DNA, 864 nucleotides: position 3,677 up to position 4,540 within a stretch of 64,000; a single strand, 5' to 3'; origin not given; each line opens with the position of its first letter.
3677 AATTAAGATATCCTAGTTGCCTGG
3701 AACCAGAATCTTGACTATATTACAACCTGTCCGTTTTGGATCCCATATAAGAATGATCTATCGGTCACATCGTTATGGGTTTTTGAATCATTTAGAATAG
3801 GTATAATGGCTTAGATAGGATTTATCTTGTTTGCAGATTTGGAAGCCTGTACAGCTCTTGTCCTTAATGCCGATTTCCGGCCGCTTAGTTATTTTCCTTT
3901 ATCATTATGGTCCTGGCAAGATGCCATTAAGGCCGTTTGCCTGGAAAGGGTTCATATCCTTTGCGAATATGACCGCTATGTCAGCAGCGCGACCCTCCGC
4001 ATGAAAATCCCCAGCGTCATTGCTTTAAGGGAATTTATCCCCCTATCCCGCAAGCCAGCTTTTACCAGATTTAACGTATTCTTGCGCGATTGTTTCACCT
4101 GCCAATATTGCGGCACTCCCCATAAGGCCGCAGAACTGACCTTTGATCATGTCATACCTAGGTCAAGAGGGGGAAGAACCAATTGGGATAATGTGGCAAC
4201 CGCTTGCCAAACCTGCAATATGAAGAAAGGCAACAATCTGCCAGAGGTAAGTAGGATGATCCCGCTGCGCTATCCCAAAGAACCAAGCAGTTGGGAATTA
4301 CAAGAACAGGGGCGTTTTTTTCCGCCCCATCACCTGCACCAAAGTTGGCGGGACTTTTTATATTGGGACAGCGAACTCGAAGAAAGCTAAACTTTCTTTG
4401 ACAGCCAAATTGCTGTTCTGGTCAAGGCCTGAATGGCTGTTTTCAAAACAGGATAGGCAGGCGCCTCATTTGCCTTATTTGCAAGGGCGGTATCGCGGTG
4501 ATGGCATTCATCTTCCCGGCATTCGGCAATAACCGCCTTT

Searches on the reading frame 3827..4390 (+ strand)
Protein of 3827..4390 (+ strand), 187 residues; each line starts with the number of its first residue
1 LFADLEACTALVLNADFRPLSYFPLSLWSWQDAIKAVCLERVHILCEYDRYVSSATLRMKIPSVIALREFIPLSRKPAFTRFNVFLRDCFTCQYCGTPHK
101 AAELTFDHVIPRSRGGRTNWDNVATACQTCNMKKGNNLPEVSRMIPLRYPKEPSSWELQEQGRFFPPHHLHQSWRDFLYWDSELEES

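Call 17: find_encoding_contigs(protein=window:3827-4390:+, flank=6000, max_places=10)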
Protein window:3827-4390:+ (187 aa): 11 contigs read that carry it; 10 places shown.
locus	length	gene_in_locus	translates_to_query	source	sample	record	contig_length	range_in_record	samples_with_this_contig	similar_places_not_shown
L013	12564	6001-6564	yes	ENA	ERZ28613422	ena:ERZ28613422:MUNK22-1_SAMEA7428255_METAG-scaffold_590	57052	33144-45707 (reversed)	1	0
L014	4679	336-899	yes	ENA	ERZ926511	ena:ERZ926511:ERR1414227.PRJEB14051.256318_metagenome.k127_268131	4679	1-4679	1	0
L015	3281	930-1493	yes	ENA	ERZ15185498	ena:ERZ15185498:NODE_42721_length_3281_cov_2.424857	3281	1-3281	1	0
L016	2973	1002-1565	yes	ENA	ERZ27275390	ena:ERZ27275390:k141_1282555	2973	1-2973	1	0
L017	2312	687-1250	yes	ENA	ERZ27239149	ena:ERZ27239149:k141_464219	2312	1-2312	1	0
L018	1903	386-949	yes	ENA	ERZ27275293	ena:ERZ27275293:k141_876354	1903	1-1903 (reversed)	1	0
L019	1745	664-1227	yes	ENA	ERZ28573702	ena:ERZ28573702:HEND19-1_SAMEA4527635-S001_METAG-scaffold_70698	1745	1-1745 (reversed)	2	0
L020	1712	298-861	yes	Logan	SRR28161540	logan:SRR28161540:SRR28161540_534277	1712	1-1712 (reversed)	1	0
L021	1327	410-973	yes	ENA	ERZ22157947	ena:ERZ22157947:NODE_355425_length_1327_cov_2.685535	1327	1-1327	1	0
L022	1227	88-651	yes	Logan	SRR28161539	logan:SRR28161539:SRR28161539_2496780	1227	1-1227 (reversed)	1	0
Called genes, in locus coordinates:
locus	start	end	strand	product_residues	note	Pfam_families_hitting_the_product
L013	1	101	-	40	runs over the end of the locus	-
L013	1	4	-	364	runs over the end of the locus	PF00478:IMPDH, PF01070:FMN_dh, PF03060:NMO, PF00977:His_biosynth (faint)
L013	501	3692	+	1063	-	PF13395:HNH_4, PF18541:RuvC_III, PF22702:Cas9_RuvC, PF18541:RuvC_III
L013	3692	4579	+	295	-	PF01867:Cas_Cas1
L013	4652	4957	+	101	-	PF09827:CRISPR_Cas2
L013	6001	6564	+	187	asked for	PF01844:HNH, PF14279:HNH_5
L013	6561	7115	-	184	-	PF03232:COQ7, PF02915:Rubrerythrin (weak)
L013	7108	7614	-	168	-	PF02600:DsbB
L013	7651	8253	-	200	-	PF09335:VTT_dom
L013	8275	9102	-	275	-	PF01557:FAA_hydrolase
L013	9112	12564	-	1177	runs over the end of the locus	PF27156:RP005_N, PF07992:Pyr_redox_2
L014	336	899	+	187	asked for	PF01844:HNH, PF14279:HNH_5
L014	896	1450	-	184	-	PF03232:COQ7, PF02915:Rubrerythrin (weak)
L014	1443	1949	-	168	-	PF02600:DsbB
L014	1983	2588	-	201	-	PF09335:VTT_dom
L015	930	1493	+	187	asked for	PF01844:HNH, PF14279:HNH_5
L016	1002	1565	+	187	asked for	PF01844:HNH, PF14279:HNH_5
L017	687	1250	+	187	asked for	PF01844:HNH, PF14279:HNH_5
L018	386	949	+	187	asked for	PF01844:HNH, PF14279:HNH_5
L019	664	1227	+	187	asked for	PF01844:HNH, PF14279:HNH_5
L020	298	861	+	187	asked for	PF01844:HNH, PF14279:HNH_5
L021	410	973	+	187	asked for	PF01844:HNH, PF14279:HNH_5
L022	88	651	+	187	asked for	PF01844:HNH, PF14279:HNH_5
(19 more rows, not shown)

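Call 52: search_protein_families(library=pfam, proteins=[window:3827-4387:+], max_evalue=0.01)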
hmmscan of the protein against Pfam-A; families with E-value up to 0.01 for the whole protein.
window:3827-4387:+ (187 aa): 3 families
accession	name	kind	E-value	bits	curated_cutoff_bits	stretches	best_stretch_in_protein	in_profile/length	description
PF14279.12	HNH_5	-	3.4e-18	65.8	27.5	1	92-141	1-50/56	HNH endonuclease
PF01844.29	HNH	-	1.7e-16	60.5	21.4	1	92-136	1-46/47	HNH endonuclease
PF13395.12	HNH_4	-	0.00079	19.8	22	1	92-139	1-53/54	HNH endonuclease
